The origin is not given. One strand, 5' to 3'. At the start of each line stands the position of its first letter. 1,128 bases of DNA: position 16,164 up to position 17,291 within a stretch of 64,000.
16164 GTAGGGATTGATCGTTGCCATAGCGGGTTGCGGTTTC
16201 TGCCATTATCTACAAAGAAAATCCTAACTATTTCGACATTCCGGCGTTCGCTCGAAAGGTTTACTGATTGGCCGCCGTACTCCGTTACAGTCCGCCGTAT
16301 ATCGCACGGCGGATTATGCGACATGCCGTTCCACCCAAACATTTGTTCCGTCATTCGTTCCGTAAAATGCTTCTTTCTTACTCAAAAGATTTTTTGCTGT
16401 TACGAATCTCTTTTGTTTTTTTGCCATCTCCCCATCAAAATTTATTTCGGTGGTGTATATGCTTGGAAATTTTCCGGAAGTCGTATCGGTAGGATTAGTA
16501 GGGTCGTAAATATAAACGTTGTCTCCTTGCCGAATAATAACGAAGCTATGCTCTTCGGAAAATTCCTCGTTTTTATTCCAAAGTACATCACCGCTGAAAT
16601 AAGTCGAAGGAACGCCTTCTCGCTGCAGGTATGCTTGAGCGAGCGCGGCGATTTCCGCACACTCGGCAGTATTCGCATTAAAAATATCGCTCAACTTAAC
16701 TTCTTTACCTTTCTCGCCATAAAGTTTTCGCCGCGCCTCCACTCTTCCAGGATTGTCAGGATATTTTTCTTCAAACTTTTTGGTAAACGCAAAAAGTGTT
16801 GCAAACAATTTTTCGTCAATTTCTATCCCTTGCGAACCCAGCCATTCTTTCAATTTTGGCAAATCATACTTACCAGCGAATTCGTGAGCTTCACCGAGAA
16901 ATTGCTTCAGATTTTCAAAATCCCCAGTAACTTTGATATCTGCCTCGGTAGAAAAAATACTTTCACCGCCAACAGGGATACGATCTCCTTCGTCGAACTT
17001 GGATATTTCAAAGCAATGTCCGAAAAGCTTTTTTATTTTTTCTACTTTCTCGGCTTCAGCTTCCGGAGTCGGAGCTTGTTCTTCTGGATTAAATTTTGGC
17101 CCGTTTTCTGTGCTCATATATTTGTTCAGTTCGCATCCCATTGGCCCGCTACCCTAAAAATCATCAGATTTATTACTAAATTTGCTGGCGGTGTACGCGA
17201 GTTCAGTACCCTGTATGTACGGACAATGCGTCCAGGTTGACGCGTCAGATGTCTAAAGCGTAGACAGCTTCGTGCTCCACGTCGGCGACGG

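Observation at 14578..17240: Lower-GC islet next to the tRNA-Ser pair encoding a transglutaminase-like protein, a PhnB-like VOC protein and a large hypothetical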

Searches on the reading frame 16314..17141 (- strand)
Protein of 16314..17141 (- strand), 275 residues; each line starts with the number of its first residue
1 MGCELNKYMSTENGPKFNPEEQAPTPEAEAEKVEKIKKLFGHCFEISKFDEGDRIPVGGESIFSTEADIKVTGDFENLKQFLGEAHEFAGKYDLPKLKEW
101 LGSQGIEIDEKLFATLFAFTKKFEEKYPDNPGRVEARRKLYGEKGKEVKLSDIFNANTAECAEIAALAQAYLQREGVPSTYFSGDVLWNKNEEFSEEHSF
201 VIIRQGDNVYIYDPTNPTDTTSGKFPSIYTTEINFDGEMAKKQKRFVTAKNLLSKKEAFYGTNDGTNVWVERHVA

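Call 6: search_protein_families(library=pfam, proteins=[window:16314-17141:-], max_evalue=1)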
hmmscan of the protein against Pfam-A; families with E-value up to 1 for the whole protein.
window:16314-17141:- (275 aa): 4 families
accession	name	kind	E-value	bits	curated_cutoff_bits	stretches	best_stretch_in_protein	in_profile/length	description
PF00797.23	Acetyltransf_2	-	0.021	15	22.8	1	161-215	49-105/240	N-acetyltransferase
PF06884.16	DUF1264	-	0.04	14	25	1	18-63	90-135/171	Protein of unknown function (DUF1264)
PF09494.16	Slx4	-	0.058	13.8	24.8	1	75-106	26-56/60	Slx4 endonuclease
PF01841.26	Transglut_core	-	0.075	13.8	23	1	145-188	38-81/108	Transglutaminase-like superfamily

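Call 7: search_protein_families(library=ncbifam, proteins=[window:16314-17141:-], max_evalue=1)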
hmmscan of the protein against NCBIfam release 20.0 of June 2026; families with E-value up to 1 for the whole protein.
window:16314-17141:- (275 aa): 0 families

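Call 8: find_encoding_contigs(protein=window:16314-17141:-, flank=10000, max_places=10)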
Protein window:16314-17141:- (275 aa): 1 contig read that carries it; 1 place shown.
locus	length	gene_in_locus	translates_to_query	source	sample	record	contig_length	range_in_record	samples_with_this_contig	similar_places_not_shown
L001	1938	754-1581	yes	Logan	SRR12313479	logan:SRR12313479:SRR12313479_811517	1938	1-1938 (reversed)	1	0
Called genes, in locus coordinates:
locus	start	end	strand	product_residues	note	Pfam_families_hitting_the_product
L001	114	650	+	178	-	PF00300:His_Phos_1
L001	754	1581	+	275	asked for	-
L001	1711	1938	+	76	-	?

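Call 9: find_homologous_proteins(query=window:16314-17141:-)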
Query window:16314-17141:- (275 aa): 139 proteins with E <= 0.001 among 978 candidates; the best 120 are listed.
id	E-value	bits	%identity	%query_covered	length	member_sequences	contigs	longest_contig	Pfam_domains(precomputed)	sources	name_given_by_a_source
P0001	6.4e-163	559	93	97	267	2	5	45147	-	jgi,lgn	-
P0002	8.1e-152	523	87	97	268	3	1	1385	-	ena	-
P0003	2.8e-151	521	84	97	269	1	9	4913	-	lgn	-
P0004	3.5e-151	521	85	97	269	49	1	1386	-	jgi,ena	-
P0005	4.3e-146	504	82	97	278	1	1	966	-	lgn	-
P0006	1.8e-142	492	83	96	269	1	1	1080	-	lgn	-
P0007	1.9e-141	489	81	97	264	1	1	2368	-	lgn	-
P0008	6.7e-140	484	81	97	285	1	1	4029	-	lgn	-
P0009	2.8e-138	478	80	97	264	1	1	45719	-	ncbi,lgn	-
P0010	2.4e-137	475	81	96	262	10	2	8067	-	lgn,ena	-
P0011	5.8e-137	474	80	97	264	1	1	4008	-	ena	-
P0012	2.6e-136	472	83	90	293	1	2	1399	-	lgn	-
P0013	1.1e-135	470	78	97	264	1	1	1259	-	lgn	-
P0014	3.2e-133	462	79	91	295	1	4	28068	-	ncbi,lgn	ncbi:MAG: hypothetical protein WAX44_00110 [Minisyncoccia bacterium]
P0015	6.4e-133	461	81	93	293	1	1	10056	-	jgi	jgi:hypothetical protein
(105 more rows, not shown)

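Call 10: find_encoding_contigs(protein=P0001, flank=10000, max_places=5)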
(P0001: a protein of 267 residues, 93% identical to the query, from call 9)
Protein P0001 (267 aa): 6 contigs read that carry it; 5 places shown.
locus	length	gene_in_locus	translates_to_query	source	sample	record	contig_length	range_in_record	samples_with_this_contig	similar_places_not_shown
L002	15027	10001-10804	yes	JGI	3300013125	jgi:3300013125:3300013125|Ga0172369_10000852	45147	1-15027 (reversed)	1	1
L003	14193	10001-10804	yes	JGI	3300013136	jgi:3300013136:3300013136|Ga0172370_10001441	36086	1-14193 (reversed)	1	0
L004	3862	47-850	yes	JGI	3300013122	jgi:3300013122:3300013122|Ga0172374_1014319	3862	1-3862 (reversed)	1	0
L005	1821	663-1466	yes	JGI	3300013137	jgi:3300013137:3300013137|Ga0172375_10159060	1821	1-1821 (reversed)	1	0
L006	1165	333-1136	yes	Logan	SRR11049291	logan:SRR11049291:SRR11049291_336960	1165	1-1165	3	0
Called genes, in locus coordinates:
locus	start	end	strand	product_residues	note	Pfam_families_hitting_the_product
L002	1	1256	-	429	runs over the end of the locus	PF01943:Polysacc_synt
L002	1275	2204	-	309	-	PF01073:3Beta_HSD, PF01370:Epimerase, PF02719:Polysacc_synt_2 (weak), PF04321:RmlD_sub_bind, PF07993:NAD_binding_4 (faint), PF16363:GDP_Man_Dehyd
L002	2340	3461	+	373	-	-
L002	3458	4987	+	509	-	-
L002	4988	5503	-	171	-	-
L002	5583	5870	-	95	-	PF00076:RRM_1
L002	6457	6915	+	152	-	-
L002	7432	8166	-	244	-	-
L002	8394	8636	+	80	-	PF02604:PhdYeFM_antitox (weak)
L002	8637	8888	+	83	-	-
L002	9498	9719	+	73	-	-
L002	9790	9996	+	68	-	PF13560:HTH_31, PF12844:HTH_19, PF01381:HTH_3, PF13443:HTH_26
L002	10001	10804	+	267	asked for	-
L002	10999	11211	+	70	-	PF13560:HTH_31 (weak), PF12844:HTH_19, PF01381:HTH_3, PF13443:HTH_26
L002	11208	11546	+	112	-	-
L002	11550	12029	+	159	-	PF11969:DcpS_C (weak), PF01230:HIT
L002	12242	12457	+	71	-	PF13560:HTH_31, PF12844:HTH_19, PF01381:HTH_3, PF13443:HTH_26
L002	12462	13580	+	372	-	PF27126:NmeDI_C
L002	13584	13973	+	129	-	-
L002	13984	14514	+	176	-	-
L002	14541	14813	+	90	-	PF12674:Zn_ribbon_2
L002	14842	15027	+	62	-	?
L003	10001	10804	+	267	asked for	-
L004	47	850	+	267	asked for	-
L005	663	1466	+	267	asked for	-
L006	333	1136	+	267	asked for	-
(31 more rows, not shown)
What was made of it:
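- Some members are Xre-controlled cassettes sitting among restriction/TA-like cassettes (call 10).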

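Call 11: find_encoding_contigs(protein=P0009, flank=10000, max_places=3)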
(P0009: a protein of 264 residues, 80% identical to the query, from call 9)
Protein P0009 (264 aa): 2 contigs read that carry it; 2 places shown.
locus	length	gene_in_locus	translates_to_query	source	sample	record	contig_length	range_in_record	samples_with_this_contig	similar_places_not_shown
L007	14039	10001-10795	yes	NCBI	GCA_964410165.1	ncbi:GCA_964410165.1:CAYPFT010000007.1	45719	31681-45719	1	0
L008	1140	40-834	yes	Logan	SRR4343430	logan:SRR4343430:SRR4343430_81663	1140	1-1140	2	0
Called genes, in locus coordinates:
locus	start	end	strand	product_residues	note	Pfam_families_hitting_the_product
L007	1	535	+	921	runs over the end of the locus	PF01935:DUF87 (faint), PF26449:DUF8128, PF02534:T4SS-DNA_transf (faint), PF10412:TrwB_AAD_bind (faint)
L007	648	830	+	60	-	-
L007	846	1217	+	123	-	PF01850:PIN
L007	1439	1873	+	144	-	-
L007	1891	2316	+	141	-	-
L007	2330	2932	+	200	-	PF00334:NDK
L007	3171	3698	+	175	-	PF09997:DUF2238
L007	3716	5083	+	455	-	PF00753:Lactamase_B, PF23023:Anti-Pycsar_Apyc1, PF12706:Lactamase_B_2 (weak), PF16661:Lactamase_B_6, PF10996:Beta-Casp, PF07521:RMMBL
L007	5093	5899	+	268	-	-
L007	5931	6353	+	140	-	PF01909:NTP_transf_2, PF18765:Polbeta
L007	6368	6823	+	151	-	PF01934:HepT-like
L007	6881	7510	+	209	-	PF18306:LDcluster4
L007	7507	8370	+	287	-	-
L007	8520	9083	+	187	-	-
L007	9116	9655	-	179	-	-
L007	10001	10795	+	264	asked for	-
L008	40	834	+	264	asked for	-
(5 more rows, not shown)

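Call 21: find_related_loci(query=A1, collection=genome_contigs, flank=6000)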
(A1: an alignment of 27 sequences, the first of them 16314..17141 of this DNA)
Query A1 (275 aa) in genome_contigs; peptide patterns used: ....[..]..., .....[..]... (x = any residue, [..] = any of these).
71 stretches matched a pattern; 19 encode a relative of the query (tblastn E <= 1e-3); 19 distinct loci.
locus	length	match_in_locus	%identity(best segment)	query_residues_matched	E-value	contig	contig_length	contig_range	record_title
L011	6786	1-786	84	14-275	4e-152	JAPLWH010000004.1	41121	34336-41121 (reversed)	MAG: Candidatus Kaiserbacteria bacterium isolate LacPavin_0818_WC50_MAG_53_14 LacPavin_0818_WC50_scaffold_1136390, whole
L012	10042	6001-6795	80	8-275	8e-145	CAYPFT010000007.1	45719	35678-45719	MAG TPA_asm: uncultured Candidatus Saccharibacteria bacterium isolate SRP090828_co3_53 genome assembly, contig: NODE_91_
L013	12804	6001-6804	76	6-275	3e-140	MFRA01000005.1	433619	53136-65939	MAG: Candidatus Magasanikbacteria bacterium RIFOXYD1_FULL_40_23 rifoxyd1_full_scaffold_32, whole genome shotgun sequence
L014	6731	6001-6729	85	6-246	3e-140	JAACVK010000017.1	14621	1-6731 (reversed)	MAG: bacterium isolate CG_2015-01t_44_12 CG_2015-01t_curated_scaffold_2232, whole genome shotgun sequence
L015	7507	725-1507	79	25-275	2e-138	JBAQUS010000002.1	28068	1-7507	MAG: Minisyncoccia bacterium isolate MFD03283_ilm_asm_bin6 k127_42280, whole genome shotgun sequence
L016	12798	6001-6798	76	12-275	3e-131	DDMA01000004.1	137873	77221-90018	MAG TPA_asm: Patescibacteria group bacterium UBA2558 UBA2558_contig_161, whole genome shotgun sequence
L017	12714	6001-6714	78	34-275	3e-128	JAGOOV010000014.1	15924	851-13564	Candidatus Saccharibacteria bacterium isolate Go_SlDig_bin_267 Go_SlDig_10683_length_15924_cov_4.622017, whole genome sh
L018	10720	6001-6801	68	9-275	5e-121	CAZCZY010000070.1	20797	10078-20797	MAG TPA_asm: uncultured Candidatus Saccharibacteria bacterium isolate binchicken_co165_436 genome assembly, contig: k141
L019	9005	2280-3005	71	34-275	1e-118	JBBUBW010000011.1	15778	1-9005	MAG: Patescibacteria group bacterium isolate H43-bin006_1 H43_bin006_1_000000000011, whole genome shotgun sequence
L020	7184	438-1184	67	27-275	2e-112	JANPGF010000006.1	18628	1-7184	MAG: Candidatus Kaiserbacteria bacterium isolate VAR_69_metabat_401 VAR_69_k141_195849, whole genome shotgun sequence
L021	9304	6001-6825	71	3-275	2e-128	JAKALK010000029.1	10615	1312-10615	MAG: bacterium isolate WY5.bin125 NODE_10957_length_10615_cov_1.541476, whole genome shotgun sequence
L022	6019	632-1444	52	6-275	2e-91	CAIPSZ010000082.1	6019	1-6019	Candidatus Kerfeldbacteria bacterium isolate T7-022_bin-570 genome assembly, contig: bin-570:082/195, whole genome shotg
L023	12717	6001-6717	57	35-275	6e-91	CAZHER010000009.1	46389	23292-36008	MAG TPA_asm: uncultured Candidatus Saccharibacteria bacterium isolate binchicken_co326_173 genome assembly, contig: NODE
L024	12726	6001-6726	57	22-268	8e-90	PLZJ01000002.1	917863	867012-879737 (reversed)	MAG: Candidatus Levyibacteriota bacterium isolate palsa_1332 73.20120700_P3D.151_contig_1296, whole genome shotgun seque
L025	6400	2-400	82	143-275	3e-72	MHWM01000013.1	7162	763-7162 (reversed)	MAG: Candidatus Zambryskibacteria bacterium RIFCSPLOWO2_02_FULL_39_14 rifcsplowo2_02_scaffold_23978, whole genome shotgu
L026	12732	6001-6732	44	34-264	4e-57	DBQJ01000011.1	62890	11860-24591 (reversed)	MAG TPA_asm: candidate division WWE3 bacterium UBA1397 UBA1397_contig_6597, whole genome shotgun sequence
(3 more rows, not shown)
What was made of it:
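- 19 genome loci were found, nearly all Kaiser-, Saccharibacteria, Magasanik-, Minisyncoccia, Kerfeld-, Levyi-, Zambryskibacteria or WWE3 (call 21). Identity is 76-85% across classes (calls 9, 21).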

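Call 30: search_solved_structures(query=A1, max_evalue=10, show_alignments=2)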
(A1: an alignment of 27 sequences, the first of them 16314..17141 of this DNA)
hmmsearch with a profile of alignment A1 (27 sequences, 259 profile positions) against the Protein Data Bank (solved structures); distinct sequences matched with E-value up to 10: 2.
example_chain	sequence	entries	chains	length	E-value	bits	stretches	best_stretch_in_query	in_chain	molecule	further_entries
2lta_A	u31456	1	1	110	0.15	14.7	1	10-71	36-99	De novo designed protein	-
3a0c_A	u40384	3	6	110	0.5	13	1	167-199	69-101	Mannose/sialic acid-binding lectin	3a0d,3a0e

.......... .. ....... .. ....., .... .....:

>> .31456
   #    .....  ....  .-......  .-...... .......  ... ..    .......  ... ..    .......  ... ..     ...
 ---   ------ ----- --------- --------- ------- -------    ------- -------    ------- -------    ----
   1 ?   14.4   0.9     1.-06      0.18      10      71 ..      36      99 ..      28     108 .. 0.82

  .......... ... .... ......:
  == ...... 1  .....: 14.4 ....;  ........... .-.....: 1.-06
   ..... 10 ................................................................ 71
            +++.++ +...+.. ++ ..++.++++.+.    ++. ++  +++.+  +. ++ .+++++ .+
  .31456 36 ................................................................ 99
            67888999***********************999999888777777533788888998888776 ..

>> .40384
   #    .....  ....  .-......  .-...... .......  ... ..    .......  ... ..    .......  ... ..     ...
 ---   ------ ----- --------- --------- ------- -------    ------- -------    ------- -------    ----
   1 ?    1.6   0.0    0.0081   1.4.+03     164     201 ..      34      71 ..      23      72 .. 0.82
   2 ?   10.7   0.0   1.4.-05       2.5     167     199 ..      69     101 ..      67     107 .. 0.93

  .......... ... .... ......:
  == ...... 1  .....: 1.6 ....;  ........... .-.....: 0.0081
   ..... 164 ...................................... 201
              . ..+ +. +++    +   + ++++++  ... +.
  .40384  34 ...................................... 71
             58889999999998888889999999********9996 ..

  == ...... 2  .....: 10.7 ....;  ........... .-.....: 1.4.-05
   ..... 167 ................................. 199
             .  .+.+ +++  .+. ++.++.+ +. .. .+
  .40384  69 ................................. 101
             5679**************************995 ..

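Call 37: predict_structure(alignment_id=A1)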
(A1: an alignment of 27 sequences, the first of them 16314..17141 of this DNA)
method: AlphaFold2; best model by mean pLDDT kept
length: 275 residues; sequences in the alignment: 27
mean_pLDDT: 86.5   pTM: 0.83
mean pLDDT of the five models: 86.5, 86.1, 86.0, 85.7, 85.5
residues with pLDDT >= 90: 202; 70-90: 26; 50-70: 11; < 50: 36
segments of 3 or more residues with pLDDT < 50: 1-4, 6-30, 60-66
pLDDT, mean of each block of 10 residues (from residue 1): 42 45 44 77 94 79 52 96 98 97 96 98 94 87 81 94 97 98 96 95 95 96 94 96 97 97 95 96
secondary structure, 60 per line:
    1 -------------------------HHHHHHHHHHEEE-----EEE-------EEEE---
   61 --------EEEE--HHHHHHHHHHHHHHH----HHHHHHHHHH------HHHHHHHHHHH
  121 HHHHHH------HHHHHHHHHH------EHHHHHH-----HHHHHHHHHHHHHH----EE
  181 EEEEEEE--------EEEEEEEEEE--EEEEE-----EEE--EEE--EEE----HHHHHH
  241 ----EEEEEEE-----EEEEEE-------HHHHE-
elements in order: H26-35 E36-38 E44-46 E54-57 E69-72 H75-89 H94-103 H110-126 H133-142 H150-155 H161-174 E179-187 E196-205 E208-212 E218-220 E223-225 E228-230 H235-240 E245-251 E257-262 H270-273
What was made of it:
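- On Papain-like / transglutaminase-like Cys-His-Asp superfamily: The secondary-structure placement fits (call 37).
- Cys lies at the N-terminus of helix 161-174, His in strand 196-205 and Asp just after strand 208-212 (call 37).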

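Call 41: fold_search(model_id=the predicted structure, library=pdb)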
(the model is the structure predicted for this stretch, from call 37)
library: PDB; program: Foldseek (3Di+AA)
matches with E <= 10: 217; with E <= 0.001: 1
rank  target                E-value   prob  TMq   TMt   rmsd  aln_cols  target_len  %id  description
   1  3isr_A                9.3e-04  0.97  0.28  0.27  17.0       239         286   14  The Crystal Structure of a Putative Cysteine Protease from Cytophaga hutchinsonii to 1.9A (released 2009-09-08)
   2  9crn                  1.1e-02  1.00  0.31  0.25   5.7       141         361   14  Crystal structure of Streptococcus pyogenes TglA (released 2024-08-14)
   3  8k51_A                1.2e-02  0.90  0.28  0.29  11.1       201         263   14  Crystal structure of arylamine N-acyltransferase from Streptomyces aureus (released 2024-07-24)
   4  4dmo_A                2.2e-02  0.75  0.26  0.28  12.7       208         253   13  Crystal structure of the (BACCR)NAT3 arylamine N-acetyltransferase from Bacillus cereus reveals a unique Cys-His-Glu c (released 2013-06-26)
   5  1nty                  2.3e-02  0.16  0.14  0.13  16.7       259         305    8  Crystal structure of the first DH/PH domain of Trio to 1.7 A (released 2004-06-29)
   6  8k56_A                2.5e-02  0.80  0.27  0.28  11.1       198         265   14  Crystal structure of arylamine N-acyltransferase from Streptomyces aureus complexed with acyl-SNAC (released 2024-07-24)
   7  4xz7_B                2.9e-02  0.92  0.29  0.22   8.1       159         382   12  Crystal structure of a TGase (released 2015-06-24)
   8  8btm                  2.9e-02  0.66  0.27  0.30  11.9       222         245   12  Structural and functional studies of geldanamycin amide synthase ShGdmF (released 2024-06-12)
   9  8k51_B                3.5e-02  0.77  0.28  0.28  11.2       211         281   14  Crystal structure of arylamine N-acyltransferase from Streptomyces aureus (released 2024-07-24)
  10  8osv                  8.9e-02  0.51  0.27  0.29  11.6       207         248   12  Structural and functional studies of geldanamycin amide synthase ShGdmF (released 2024-05-01)
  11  4nv7_A                1.2e-01  0.57  0.29  0.30  11.3       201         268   12  Crystal Structure of Mesorhizobium Loti Arylamine N-acetyltransferase 1 In Complex With CoA (released 2015-01-21)
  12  6g4h                  1.3e-01  0.66  0.21  0.21  10.7       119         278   17  Crystal structure of the periplasmic domain of TgpA from Pseudomonas aeruginosa bound to ethylmercury (released 2019-04-10)
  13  8osz                  1.3e-01  0.38  0.27  0.30  11.8       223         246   12  Structural and functional studies of geldanamycin amide synthase ShGdmF (released 2024-05-01)
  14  4g2b_B                1.4e-01  0.57  0.17  0.26   9.1        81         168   14  Structure of the Catalytic Domain of the Salmonella Virulence Factor SseI (released 2012-11-28)
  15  7qi3_A                1.4e-01  0.41  0.29  0.24  11.2       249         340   13  Structure of Fusarium verticillioides NAT1 (FDB2) N-malonyltransferase (released 2022-11-23)
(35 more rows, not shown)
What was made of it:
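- On Papain-like / transglutaminase-like Cys-His-Asp superfamily: The best Foldseek hit is 3isr, E 9.3e-4, TM 0.28 (call 41).
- Foldseek hits are listed in call 41. Many Foldseek hits are NATs or amide synthases (call 41).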

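Call 47: find_related_loci(query=A1, collection=viral_contigs, flank=8000)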
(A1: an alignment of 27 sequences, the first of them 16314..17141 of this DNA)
Query A1 (275 aa) in viral_contigs; peptide patterns used: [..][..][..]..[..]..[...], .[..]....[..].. (x = any residue, [..] = any of these).
34 stretches matched a pattern, but none encodes a relative of the query by tblastn (E <= 1e-3).
